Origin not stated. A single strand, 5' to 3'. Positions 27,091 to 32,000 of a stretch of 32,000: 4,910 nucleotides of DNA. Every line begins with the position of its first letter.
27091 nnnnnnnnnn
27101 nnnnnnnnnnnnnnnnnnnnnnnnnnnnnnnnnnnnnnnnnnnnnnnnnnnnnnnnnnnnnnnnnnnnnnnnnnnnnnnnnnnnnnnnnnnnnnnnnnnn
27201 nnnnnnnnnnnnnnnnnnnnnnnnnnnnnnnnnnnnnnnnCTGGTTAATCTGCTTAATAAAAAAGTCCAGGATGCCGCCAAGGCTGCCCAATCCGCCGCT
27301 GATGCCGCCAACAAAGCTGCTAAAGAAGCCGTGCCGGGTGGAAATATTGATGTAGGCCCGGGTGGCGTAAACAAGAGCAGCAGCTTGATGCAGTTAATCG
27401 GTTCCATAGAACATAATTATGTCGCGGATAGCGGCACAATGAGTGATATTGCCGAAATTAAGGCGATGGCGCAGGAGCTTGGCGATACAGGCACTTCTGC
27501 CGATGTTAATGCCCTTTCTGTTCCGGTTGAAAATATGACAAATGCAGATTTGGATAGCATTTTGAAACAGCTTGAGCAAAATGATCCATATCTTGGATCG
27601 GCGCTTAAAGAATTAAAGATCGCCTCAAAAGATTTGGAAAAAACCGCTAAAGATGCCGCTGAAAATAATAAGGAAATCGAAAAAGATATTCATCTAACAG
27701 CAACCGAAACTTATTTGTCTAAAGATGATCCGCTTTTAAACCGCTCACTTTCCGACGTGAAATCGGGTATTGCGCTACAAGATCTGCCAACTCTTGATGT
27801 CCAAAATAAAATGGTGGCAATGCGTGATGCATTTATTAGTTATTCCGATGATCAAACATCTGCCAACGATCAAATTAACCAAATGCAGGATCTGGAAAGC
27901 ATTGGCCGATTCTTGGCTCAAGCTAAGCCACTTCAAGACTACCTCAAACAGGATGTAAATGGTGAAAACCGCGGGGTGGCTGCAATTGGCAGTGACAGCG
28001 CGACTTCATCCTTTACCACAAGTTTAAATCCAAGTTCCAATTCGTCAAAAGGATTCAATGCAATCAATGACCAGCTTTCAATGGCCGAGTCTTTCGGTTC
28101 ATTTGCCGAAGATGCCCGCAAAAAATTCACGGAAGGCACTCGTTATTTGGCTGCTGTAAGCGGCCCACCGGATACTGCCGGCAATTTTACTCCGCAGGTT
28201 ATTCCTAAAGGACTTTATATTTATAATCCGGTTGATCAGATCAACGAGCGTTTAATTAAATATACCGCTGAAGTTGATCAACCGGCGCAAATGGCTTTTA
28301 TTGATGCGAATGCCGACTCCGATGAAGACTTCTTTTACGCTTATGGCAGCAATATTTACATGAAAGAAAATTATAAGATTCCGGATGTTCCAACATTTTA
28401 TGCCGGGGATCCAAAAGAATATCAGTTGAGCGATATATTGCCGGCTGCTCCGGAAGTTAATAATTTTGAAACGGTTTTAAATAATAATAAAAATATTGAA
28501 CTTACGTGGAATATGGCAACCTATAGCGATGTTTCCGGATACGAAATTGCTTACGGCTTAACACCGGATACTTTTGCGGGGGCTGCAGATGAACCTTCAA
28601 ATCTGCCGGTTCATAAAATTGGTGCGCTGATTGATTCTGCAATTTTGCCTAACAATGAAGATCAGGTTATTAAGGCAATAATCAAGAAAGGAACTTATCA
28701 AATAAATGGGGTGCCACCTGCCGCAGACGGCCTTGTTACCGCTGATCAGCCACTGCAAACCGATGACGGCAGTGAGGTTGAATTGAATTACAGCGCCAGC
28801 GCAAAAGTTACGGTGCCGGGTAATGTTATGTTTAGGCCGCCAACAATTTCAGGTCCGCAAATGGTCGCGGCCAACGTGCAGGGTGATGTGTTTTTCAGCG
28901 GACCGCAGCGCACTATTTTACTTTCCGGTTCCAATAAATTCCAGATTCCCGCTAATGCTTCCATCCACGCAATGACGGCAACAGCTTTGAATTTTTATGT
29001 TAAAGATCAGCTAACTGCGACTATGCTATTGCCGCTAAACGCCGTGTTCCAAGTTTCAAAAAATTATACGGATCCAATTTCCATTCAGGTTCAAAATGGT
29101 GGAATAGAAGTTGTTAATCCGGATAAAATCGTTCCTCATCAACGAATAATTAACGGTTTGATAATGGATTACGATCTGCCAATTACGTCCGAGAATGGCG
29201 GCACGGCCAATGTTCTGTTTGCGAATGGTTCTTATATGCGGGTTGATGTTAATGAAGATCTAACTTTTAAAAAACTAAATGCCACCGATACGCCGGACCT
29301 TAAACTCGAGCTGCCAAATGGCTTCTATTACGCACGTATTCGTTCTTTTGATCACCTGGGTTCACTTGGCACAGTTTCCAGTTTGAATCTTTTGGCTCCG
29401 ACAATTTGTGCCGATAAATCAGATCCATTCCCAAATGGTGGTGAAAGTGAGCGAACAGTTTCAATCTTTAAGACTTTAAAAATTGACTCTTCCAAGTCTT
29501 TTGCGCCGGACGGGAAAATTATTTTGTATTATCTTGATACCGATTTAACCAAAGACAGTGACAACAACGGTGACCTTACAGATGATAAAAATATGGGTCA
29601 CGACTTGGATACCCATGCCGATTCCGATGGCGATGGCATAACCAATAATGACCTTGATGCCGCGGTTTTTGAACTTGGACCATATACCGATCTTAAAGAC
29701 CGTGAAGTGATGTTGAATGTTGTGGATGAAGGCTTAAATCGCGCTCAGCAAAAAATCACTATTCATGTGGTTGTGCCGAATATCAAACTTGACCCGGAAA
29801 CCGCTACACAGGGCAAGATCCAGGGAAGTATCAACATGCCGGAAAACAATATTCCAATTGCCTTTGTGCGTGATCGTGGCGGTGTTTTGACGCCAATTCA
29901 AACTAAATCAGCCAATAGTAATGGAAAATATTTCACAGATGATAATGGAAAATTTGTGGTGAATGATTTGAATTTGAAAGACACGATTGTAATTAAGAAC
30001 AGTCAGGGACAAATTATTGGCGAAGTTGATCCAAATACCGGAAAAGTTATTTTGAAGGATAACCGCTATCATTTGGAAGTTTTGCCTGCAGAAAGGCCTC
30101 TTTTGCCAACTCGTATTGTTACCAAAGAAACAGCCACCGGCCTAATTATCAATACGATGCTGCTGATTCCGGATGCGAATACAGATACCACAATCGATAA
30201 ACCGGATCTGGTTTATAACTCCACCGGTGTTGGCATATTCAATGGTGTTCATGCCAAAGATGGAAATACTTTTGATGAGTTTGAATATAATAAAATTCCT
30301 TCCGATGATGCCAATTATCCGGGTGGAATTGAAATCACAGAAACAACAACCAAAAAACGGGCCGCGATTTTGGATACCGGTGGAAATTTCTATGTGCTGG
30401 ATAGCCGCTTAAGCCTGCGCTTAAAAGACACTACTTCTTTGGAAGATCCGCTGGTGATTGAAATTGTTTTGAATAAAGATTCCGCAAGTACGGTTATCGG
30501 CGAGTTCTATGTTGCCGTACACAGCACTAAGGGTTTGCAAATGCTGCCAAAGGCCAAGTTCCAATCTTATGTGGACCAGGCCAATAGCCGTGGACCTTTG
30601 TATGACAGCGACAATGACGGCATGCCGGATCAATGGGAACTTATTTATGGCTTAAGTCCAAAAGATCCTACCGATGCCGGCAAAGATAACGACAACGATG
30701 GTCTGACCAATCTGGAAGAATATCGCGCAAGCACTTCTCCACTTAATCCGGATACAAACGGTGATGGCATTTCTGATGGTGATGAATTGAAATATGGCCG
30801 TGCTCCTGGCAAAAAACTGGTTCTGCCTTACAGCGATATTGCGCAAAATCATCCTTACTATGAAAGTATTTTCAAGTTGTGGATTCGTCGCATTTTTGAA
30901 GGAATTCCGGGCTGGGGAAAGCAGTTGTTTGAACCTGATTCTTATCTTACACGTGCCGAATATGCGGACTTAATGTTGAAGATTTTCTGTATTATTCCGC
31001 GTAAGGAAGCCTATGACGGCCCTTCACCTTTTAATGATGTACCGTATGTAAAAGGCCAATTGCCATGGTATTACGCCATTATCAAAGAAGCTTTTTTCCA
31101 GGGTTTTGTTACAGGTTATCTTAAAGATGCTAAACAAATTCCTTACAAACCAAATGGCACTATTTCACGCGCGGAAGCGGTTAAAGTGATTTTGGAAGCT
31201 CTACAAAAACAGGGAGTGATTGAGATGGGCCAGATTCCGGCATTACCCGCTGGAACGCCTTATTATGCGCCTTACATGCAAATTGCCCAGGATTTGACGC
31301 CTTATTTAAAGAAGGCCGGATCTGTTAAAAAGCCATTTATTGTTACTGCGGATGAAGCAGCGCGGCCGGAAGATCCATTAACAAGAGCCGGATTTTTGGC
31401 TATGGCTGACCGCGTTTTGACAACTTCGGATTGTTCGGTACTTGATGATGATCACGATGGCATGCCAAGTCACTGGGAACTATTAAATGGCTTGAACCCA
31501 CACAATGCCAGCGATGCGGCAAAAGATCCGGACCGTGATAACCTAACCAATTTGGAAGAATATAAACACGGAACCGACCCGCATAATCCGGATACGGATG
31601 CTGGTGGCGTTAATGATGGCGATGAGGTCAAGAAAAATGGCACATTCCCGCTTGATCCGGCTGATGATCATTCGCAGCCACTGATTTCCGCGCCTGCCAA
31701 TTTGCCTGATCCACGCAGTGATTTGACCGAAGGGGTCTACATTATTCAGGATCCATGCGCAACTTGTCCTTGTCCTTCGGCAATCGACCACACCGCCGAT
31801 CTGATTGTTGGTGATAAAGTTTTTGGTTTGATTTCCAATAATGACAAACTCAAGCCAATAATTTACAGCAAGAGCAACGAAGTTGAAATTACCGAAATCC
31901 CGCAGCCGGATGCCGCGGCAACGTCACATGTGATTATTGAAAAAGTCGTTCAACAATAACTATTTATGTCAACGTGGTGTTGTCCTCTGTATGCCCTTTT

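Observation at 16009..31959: Single 15.95 kb ORF encoding a 5316-aa multidomain envelope protein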

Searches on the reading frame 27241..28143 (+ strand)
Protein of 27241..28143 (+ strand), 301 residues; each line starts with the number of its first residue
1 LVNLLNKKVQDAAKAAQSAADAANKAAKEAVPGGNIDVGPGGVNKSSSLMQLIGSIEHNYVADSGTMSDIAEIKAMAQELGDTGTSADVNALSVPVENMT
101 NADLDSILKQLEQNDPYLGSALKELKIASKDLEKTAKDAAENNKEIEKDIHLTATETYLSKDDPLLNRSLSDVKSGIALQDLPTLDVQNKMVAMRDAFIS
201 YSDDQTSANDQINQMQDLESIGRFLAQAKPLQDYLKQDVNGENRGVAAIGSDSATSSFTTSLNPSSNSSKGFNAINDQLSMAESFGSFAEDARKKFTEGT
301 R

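Call 59: search_protein_families(library=pfam, proteins=[window:27241-28143:+], max_evalue=1)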
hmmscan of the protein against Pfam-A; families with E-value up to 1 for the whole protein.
window:27241-28143:+ (301 aa): 4 families
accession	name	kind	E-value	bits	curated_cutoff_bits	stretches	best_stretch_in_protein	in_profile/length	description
PF11985.13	Phage_Mu_Gp27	-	0.039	14.8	28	1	68-156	56-146/173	Bacteriophage Mu, Gp27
PF16731.10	GARP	-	0.082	12.8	27.4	1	5-141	62-190/193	Glutamic acid/alanine-rich protein of Trypanosoma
PF09481.15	CRISPR_Cse1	-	0.091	12.4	24.7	0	109-177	359-429/450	CRISPR-associated protein Cse1 (CRISPR_cse1)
PF15654.11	Tox-WTIP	-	0.39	11.4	25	0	8-37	23-52/79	Toxin with a conserved tryptophan and TIP tripeptide motif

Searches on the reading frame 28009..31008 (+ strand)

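Call 6: search_protein_families(library=pfam, proteins=[window:28009-31008:+], max_evalue=0.01)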
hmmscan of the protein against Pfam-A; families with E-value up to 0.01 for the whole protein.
window:28009-31008:+ (1000 aa): 1 family
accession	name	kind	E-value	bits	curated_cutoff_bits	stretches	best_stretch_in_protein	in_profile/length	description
PF18884.5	TSP3_bac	-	4.8e-07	29.9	25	0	866-881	1-16/22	Bacterial TSP3 repeat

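Call 11: search_protein_families(library=ncbifam, proteins=[window:28009-31008:+], max_evalue=0.01)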
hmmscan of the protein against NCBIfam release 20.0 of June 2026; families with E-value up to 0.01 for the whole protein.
window:28009-31008:+ (1000 aa): 3 families
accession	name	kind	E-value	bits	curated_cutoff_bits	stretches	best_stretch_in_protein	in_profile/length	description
NF042425.1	Amuc_1099_fam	equivalog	1.6e-07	31.2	50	1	870-915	106-151/321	Amuc_1099 family pilus-like system protein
NF047639.1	throspo3_MtsD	equivalog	1.6e-07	29.9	800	1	860-915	476-531/651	cell-cell cohesion protein MtsD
NF033765.2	gliding_CglD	equivalog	5.5e-05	21.1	400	1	865-927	176-241/1124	adventurous gliding motility lipoprotein CglD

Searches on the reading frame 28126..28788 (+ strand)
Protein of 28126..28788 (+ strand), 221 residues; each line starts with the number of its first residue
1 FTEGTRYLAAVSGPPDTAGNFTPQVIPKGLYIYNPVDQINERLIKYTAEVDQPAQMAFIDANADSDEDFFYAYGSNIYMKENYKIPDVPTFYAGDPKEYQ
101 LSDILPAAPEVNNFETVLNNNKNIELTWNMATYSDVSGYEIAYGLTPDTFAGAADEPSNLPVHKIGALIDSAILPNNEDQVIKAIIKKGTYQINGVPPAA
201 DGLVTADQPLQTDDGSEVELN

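Call 59: search_protein_families(library=pfam, proteins=[window:28126-28788:+], max_evalue=1)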
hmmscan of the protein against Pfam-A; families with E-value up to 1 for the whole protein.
window:28126-28788:+ (221 aa): 1 family
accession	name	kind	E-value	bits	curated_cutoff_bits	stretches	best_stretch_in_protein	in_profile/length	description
PF01172.24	SBDS_N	-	0.26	11.7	24.6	1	176-194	65-83/88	Shwachman-Bodian-Diamond syndrome (SBDS) N-terminal domain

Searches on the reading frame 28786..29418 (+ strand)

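Call 59: search_protein_families(library=pfam, proteins=[window:28786-29418:+], max_evalue=1)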
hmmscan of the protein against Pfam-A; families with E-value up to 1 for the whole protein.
window:28786-29418:+ (211 aa): 2 families
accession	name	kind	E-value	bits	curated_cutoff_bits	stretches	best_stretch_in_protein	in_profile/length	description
PF21015.2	Ybfg_C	-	0.014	15.8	27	1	36-113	27-107/148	Ybfg C-terminal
PF04773.18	FecR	-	0.12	13.3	24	0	133-179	3-48/97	FecR protein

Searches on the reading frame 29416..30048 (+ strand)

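Call 59: search_protein_families(library=pfam, proteins=[window:29416-30048:+], max_evalue=1)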
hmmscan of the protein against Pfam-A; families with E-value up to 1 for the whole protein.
window:29416-30048:+ (211 aa): 1 family
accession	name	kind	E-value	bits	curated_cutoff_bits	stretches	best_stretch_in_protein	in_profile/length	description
PF07676.18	PD40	-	0.0054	17.1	20.9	1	19-43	6-30/38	WD40-like Beta Propeller Repeat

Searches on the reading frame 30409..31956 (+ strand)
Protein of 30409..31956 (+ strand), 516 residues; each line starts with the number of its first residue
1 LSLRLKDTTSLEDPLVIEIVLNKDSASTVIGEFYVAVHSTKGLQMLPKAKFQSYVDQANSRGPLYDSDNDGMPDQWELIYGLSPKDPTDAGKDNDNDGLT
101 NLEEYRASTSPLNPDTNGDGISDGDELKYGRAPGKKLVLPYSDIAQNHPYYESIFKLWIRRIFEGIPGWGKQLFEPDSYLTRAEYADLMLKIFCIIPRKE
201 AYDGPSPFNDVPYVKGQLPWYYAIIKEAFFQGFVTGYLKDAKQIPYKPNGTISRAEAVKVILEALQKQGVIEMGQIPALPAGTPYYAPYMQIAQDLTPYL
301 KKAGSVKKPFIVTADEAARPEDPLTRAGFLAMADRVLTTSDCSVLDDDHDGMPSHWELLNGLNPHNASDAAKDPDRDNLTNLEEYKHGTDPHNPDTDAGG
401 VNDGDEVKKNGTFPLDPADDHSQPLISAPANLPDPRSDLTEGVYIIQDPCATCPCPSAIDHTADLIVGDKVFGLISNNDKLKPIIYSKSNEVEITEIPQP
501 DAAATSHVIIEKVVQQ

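Call 6: search_protein_families(library=pfam, proteins=[window:30409-31956:+], max_evalue=0.01)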
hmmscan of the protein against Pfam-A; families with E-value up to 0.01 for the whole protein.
window:30409-31956:+ (516 aa): 2 families
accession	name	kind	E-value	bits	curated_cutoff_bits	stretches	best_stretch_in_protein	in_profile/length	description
PF18884.5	TSP3_bac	-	8.9e-10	38.7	25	0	66-81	1-16/22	Bacterial TSP3 repeat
PF00395.25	SLH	-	3.9e-06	27.2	20.8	0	166-186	24-44/44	S-layer homology domain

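Call 11: search_protein_families(library=ncbifam, proteins=[window:30409-31956:+], max_evalue=0.01)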
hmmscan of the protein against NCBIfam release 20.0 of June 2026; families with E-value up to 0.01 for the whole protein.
window:30409-31956:+ (516 aa): 3 families
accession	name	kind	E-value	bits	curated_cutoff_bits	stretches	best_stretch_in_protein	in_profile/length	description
NF042425.1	Amuc_1099_fam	equivalog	2.1e-16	60.4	50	2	70-115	106-151/321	Amuc_1099 family pilus-like system protein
NF047639.1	throspo3_MtsD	equivalog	6.4e-13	47.7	800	2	59-115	475-531/651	cell-cell cohesion protein MtsD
NF033765.2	gliding_CglD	equivalog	1.7e-08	32.8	400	2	65-127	176-241/1124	adventurous gliding motility lipoprotein CglD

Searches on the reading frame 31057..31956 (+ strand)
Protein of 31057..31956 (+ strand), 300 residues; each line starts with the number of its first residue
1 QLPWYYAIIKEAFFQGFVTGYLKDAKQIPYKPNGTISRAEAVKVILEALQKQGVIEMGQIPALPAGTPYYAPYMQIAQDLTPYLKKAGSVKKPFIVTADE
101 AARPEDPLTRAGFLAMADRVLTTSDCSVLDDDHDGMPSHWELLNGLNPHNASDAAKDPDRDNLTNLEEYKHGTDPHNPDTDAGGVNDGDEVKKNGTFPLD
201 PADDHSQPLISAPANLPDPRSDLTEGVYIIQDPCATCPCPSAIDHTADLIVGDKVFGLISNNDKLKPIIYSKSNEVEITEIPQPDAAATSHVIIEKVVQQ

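Call 61: find_related_loci(query=window:31057-31956:+, collection=metagenome_contigs, flank=10000)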
Query window:31057-31956:+ (300 aa) in metagenome_contigs; peptide patterns used: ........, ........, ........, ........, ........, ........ (x = any residue, [..] = any of these).
166 stretches matched a pattern; 47 encode a relative of the query (tblastn E <= 1e-3); 47 distinct loci.
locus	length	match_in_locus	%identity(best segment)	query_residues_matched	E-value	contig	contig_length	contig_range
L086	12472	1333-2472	47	4-295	3e-99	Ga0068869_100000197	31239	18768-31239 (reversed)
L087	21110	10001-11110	48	1-283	1e-97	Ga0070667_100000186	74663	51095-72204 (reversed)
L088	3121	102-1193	42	4-280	5e-85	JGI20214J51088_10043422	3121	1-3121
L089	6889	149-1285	64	1-292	2e-83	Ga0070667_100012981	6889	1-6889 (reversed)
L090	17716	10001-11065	60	1-201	3e-76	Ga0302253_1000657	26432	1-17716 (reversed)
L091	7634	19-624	60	1-201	7e-76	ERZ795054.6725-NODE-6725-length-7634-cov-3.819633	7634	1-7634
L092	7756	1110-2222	57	2-284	1e-72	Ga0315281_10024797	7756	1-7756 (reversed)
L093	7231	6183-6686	59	129-204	2e-19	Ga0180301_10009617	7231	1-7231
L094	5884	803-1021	53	130-204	1e-14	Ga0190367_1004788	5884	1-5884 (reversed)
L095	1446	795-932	67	130-175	5e-14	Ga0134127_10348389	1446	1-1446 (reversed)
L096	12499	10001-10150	55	153-203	2e-9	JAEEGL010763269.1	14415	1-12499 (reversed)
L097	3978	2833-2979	47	130-175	1e-8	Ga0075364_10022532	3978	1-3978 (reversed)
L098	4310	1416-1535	58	130-169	2e-8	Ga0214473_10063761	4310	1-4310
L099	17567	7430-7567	67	130-175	2e-8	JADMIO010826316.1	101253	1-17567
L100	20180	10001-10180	42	107-172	4e-8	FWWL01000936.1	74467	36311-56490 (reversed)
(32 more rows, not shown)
